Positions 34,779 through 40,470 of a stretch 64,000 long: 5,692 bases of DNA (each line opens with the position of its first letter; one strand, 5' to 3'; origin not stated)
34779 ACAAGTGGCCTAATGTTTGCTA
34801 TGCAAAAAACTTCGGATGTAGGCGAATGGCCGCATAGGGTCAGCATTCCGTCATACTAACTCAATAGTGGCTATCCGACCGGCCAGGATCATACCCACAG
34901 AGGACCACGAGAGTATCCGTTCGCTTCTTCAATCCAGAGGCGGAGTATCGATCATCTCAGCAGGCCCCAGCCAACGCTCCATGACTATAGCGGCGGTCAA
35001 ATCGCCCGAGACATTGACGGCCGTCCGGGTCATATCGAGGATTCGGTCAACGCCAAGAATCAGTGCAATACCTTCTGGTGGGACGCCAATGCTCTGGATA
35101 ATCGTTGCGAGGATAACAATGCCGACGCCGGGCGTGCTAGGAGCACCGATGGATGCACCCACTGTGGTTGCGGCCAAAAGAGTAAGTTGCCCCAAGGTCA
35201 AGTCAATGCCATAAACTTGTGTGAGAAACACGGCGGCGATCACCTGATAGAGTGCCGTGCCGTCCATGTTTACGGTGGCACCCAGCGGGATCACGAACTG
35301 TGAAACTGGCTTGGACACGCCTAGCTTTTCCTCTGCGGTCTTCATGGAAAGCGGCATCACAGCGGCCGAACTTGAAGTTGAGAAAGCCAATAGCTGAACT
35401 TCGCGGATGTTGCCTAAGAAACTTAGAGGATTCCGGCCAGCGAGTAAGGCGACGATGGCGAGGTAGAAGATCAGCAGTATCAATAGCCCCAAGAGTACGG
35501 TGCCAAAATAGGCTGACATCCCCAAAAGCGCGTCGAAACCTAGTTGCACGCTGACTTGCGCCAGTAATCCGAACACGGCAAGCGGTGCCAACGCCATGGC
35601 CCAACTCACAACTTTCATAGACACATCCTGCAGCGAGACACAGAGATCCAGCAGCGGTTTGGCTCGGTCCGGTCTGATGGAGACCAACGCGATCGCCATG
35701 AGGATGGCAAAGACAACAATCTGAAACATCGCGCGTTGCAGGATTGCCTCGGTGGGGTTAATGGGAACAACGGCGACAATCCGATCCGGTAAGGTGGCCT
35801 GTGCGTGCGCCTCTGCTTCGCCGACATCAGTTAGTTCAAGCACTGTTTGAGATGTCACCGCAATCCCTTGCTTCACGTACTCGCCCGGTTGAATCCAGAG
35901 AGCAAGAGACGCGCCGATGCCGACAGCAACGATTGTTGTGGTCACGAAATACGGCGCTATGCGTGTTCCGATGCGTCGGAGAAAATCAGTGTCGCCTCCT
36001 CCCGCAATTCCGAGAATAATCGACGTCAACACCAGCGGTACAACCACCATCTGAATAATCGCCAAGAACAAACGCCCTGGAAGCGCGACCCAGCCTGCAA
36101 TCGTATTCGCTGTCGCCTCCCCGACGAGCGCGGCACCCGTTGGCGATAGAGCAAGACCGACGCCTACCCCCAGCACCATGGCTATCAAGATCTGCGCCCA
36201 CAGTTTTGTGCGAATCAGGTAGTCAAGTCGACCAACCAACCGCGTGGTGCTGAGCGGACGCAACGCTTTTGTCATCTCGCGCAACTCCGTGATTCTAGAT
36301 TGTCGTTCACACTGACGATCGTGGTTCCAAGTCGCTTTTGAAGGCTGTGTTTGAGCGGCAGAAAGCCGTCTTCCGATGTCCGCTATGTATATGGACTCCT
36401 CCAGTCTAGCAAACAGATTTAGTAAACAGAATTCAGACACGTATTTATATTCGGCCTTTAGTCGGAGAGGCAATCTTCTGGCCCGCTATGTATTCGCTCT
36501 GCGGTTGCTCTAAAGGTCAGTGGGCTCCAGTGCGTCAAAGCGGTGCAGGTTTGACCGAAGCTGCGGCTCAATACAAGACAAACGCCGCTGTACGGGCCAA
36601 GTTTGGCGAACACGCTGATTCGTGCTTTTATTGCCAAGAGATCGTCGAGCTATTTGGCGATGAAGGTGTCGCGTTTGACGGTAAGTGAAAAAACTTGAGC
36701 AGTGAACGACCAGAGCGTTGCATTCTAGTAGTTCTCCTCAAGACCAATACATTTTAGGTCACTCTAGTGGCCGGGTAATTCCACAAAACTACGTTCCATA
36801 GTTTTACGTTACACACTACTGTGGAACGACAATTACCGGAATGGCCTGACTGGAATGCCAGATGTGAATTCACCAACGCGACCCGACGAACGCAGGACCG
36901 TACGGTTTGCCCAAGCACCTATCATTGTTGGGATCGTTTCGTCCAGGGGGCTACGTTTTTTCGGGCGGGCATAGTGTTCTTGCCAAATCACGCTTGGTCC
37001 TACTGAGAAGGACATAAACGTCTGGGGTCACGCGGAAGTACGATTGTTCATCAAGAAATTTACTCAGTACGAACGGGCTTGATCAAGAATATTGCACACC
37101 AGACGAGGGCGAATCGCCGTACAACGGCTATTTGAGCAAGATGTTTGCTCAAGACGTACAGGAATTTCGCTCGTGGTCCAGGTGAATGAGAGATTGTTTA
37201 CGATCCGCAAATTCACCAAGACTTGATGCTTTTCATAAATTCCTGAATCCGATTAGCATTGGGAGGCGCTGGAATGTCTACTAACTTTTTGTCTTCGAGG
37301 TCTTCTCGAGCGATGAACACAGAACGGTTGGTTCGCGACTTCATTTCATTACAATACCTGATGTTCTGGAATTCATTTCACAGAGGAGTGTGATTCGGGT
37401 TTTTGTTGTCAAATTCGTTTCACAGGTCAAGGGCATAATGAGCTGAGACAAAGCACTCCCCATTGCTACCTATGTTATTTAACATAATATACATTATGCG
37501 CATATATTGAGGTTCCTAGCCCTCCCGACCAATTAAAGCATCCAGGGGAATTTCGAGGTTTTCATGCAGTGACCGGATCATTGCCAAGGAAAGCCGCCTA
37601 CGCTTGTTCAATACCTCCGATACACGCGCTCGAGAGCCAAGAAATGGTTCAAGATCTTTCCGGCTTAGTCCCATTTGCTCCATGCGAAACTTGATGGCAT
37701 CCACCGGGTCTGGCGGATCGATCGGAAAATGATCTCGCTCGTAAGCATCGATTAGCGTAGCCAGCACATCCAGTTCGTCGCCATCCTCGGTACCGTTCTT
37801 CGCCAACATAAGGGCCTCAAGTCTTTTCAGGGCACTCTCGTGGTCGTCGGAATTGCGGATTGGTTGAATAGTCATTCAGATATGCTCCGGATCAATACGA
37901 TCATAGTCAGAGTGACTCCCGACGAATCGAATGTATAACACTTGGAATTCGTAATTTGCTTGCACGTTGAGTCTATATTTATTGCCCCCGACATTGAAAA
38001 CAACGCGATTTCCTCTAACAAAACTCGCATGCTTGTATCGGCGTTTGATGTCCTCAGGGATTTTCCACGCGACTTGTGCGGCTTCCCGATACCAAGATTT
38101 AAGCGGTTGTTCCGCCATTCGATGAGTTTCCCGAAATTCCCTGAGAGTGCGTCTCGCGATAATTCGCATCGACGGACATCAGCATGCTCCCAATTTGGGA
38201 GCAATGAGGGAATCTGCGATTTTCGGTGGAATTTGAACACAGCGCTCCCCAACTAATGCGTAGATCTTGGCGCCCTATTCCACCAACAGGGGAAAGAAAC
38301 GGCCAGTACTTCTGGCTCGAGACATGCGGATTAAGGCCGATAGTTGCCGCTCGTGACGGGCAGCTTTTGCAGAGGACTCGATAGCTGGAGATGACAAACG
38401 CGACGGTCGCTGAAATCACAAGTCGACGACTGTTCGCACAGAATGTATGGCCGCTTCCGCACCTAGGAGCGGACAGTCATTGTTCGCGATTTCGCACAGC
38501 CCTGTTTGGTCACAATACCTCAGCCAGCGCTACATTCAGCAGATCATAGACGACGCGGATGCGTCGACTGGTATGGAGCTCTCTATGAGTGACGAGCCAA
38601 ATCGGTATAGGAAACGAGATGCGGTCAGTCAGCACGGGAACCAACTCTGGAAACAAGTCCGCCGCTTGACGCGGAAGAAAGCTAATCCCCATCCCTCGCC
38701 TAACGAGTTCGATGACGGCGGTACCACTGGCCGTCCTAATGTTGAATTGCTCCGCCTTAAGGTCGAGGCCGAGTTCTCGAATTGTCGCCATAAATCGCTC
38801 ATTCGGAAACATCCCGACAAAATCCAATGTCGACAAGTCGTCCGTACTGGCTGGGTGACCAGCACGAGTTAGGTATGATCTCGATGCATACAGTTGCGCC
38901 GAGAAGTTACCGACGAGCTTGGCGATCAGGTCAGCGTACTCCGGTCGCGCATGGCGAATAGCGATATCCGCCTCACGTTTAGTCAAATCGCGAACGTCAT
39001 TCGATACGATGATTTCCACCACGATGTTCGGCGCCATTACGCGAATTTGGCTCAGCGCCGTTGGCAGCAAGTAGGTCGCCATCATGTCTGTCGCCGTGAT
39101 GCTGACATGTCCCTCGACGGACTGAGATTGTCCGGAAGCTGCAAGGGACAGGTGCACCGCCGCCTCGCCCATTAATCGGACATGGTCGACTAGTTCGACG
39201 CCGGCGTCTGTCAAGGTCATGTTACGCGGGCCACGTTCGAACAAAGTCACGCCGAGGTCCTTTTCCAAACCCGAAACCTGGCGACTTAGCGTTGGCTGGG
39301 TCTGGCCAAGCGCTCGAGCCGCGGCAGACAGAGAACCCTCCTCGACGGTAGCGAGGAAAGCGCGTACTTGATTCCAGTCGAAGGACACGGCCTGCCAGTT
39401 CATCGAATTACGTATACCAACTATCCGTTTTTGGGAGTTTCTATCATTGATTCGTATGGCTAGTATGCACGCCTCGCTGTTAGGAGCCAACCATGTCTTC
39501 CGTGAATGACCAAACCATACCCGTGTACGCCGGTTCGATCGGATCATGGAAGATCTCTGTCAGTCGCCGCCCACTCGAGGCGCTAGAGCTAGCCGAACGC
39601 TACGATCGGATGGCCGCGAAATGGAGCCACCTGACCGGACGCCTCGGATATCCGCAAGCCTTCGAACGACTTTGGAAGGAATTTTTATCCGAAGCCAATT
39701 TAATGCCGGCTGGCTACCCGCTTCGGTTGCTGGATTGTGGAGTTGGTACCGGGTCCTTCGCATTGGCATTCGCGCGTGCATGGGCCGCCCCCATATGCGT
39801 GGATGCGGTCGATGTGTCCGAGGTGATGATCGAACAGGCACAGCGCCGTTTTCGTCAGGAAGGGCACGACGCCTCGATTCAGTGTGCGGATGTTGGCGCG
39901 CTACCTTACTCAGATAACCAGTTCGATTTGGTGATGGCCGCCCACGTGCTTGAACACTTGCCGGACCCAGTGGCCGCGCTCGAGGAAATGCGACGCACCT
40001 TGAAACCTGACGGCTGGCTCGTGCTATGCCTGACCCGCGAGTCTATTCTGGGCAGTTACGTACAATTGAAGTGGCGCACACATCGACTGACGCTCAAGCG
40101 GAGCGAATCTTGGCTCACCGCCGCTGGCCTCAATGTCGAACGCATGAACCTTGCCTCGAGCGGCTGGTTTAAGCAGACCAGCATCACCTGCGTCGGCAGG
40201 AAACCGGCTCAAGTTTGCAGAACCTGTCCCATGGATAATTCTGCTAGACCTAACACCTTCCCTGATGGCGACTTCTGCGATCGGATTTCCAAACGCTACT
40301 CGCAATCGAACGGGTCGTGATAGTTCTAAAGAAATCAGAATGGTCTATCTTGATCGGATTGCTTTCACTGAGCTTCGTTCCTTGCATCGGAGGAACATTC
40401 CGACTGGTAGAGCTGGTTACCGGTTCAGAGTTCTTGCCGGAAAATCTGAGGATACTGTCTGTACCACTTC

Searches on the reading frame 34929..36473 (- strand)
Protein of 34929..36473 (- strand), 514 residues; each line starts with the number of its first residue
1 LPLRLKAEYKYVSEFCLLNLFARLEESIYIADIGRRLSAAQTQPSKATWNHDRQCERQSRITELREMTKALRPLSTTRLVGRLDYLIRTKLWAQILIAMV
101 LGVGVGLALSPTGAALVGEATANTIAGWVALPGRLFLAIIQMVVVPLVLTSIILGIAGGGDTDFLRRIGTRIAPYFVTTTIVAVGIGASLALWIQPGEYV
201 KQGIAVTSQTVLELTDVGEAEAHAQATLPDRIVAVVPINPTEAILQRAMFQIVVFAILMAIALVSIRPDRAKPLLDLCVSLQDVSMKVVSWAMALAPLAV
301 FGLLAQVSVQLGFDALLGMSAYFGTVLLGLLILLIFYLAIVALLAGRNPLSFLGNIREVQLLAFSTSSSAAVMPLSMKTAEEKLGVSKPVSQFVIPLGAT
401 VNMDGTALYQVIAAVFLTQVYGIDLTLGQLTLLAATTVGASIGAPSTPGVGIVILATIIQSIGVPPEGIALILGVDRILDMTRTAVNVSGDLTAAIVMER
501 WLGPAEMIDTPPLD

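Call 7: search_protein_families(library=pfam, proteins=[window:34929-36473:-], max_evalue=0.001)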
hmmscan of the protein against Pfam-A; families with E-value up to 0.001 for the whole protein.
window:34929-36473:- (514 aa): 1 family
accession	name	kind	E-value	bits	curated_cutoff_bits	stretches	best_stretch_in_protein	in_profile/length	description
PF00375.23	SDF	-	2.8e-116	389.2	27.9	1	91-501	1-387/387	Sodium:dicarboxylate symporter family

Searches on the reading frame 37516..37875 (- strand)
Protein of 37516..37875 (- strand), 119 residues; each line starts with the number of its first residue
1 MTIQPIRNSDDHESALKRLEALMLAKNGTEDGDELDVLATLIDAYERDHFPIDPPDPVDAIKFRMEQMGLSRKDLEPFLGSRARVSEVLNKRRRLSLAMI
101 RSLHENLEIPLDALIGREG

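Call 7: search_protein_families(library=pfam, proteins=[window:37516-37875:-], max_evalue=0.001)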
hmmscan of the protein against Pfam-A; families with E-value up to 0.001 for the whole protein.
window:37516-37875:- (119 aa): 1 family
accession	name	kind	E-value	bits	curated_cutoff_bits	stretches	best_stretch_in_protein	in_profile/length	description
PF01381.28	HTH_3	-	2.5e-05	24.7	23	1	61-114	1-55/55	Helix-turn-helix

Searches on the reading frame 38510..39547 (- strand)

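Call 29: search_protein_families(library=pfam, proteins=[window:38510-39547:-], max_evalue=0.001)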
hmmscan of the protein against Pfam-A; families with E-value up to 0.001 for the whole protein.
window:38510-39547:- (345 aa): 2 families
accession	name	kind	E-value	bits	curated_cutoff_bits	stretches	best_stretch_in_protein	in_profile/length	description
PF03466.25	LysR_substrate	-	5.4e-29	101.5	28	1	142-337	2-204/209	LysR substrate binding domain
PF00126.33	HTH_1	-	2.1e-22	79.3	26.6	1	58-116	1-59/60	Bacterial regulatory helix-turn-helix protein, lysR family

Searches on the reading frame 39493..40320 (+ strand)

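Call 29: search_protein_families(library=pfam, proteins=[window:39493-40320:+], max_evalue=0.001)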
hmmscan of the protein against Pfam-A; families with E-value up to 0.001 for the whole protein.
window:39493-40320:+ (275 aa): 10 families
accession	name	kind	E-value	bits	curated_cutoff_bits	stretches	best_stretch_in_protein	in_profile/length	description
PF08241.18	Methyltransf_11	-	6.2e-25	88.1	21.2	1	80-178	1-95/95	Methyltransferase domain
PF13649.12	Methyltransf_25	-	6.2e-24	85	27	1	80-174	2-97/97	Methyltransferase domain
PF13847.12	Methyltransf_31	-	3.5e-18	66.1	27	1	78-182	6-113/145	Methyltransferase domain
PF13489.12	Methyltransf_23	-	1.1e-17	64.6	27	1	73-185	20-123/164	Methyltransferase domain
PF08242.18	Methyltransf_12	-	1.2e-16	61.6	30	1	80-176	1-98/98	Methyltransferase domain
PF01209.24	Ubie_methyltran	-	3.7e-16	59.6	20.1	1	58-180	32-152/233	ubiE/COQ5 methyltransferase family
PF05891.18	Methyltransf_PK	-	2.3e-05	24.5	27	1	69-178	49-159/218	AdoMet dependent proline di-methyltransferase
PF06325.19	PrmA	-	0.0001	22.3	22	1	79-178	165-258/296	Ribosomal protein L11 methyltransferase (PrmA)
PF05219.18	DREV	-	0.00022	20.9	26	1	73-181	92-189/265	DREV methyltransferase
PF05401.17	NodS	-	0.00062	20.1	24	0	103-189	68-155/201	Nodulation protein S (NodS)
